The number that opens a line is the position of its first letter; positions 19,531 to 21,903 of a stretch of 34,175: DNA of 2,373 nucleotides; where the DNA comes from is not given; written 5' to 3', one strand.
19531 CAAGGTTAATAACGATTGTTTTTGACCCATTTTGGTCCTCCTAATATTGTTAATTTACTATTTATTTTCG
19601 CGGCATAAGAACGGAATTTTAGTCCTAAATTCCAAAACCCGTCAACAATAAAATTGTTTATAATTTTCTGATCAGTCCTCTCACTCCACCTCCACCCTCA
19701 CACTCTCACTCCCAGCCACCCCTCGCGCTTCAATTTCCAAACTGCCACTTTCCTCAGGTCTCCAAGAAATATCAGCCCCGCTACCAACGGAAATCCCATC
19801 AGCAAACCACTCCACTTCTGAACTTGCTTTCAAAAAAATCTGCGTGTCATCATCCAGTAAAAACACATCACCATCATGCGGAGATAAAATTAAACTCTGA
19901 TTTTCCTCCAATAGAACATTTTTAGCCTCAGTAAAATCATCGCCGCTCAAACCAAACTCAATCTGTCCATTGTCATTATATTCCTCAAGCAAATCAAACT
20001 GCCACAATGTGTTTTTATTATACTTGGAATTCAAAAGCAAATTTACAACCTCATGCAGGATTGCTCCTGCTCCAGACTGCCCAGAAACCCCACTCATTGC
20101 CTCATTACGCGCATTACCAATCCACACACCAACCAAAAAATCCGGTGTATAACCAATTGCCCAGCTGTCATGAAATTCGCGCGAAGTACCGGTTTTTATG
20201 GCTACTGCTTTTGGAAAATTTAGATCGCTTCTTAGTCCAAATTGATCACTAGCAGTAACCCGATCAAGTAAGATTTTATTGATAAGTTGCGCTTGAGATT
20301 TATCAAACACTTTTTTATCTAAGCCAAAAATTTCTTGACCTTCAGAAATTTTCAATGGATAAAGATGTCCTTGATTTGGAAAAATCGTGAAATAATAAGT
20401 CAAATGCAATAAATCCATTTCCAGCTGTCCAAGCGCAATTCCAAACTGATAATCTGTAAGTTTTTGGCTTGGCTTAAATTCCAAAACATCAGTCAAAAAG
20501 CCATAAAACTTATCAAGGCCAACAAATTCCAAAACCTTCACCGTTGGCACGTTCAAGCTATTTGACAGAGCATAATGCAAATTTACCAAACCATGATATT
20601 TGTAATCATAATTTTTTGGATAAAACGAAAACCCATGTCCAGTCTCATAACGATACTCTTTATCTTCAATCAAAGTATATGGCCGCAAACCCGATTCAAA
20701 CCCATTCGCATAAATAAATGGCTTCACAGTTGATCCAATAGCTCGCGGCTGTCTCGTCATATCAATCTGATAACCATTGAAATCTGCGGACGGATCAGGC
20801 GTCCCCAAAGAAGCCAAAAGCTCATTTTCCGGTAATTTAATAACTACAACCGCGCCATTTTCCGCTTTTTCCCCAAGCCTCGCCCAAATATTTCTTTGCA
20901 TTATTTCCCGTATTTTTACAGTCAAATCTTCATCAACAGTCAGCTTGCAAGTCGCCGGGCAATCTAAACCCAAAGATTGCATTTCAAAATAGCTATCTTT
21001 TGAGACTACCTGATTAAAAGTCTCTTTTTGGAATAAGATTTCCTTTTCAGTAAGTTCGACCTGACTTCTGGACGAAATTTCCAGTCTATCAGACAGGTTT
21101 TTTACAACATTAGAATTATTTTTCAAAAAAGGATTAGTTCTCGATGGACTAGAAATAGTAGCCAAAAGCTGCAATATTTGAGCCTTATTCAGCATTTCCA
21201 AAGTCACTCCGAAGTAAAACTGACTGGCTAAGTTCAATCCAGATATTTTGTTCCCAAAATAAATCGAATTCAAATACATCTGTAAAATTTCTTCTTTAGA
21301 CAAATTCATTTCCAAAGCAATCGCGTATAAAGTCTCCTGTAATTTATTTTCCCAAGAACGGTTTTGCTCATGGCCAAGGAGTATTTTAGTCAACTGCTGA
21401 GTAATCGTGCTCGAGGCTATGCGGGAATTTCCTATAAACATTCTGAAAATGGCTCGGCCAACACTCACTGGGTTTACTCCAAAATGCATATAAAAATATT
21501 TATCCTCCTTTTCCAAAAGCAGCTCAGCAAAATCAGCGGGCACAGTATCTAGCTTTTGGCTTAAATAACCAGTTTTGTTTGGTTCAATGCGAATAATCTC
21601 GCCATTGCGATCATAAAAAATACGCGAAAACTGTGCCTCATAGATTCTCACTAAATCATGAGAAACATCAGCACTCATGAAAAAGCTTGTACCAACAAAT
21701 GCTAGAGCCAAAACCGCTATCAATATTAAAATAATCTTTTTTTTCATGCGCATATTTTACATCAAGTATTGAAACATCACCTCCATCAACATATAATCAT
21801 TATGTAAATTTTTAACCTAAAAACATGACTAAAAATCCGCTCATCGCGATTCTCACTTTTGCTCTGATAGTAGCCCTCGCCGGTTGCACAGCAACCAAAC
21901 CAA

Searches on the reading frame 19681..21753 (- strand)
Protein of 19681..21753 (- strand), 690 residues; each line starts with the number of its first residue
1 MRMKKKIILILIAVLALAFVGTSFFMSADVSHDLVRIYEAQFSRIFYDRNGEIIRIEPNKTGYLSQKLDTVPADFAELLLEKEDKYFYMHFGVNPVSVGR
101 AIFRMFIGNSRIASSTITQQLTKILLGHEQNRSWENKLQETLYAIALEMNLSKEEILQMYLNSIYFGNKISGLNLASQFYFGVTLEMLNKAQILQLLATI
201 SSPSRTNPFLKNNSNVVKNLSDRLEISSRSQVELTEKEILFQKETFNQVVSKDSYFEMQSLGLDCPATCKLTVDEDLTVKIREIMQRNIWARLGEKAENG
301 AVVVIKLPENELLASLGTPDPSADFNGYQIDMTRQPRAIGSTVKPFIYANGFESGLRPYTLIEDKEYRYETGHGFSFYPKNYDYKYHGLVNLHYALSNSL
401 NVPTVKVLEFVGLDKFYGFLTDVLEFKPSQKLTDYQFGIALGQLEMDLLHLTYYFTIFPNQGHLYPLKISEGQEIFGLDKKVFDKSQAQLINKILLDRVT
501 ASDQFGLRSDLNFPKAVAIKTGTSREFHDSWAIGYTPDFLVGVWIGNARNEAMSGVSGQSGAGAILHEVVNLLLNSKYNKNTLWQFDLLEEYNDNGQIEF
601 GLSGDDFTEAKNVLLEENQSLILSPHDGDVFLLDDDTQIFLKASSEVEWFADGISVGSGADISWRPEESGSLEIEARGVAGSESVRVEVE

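Call 83: search_protein_families(library=pfam, proteins=[window:19681-21753:-], max_evalue=0.0001)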
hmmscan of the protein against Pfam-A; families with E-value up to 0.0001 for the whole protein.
window:19681-21753:- (690 aa): 3 families
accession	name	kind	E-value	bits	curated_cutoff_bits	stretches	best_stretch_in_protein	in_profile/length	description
PF00912.28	Transgly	-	9.4e-41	139.6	27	1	66-215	17-165/178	Transglycosylase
PF00905.27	Transpeptidase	-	6.6e-20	71.9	22.1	1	300-551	1-283/299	Penicillin binding protein transpeptidase domain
PF06832.18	BiPBP_C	-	6.5e-05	23.2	26.8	0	621-684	13-86/90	Penicillin-Binding Protein C-terminus Family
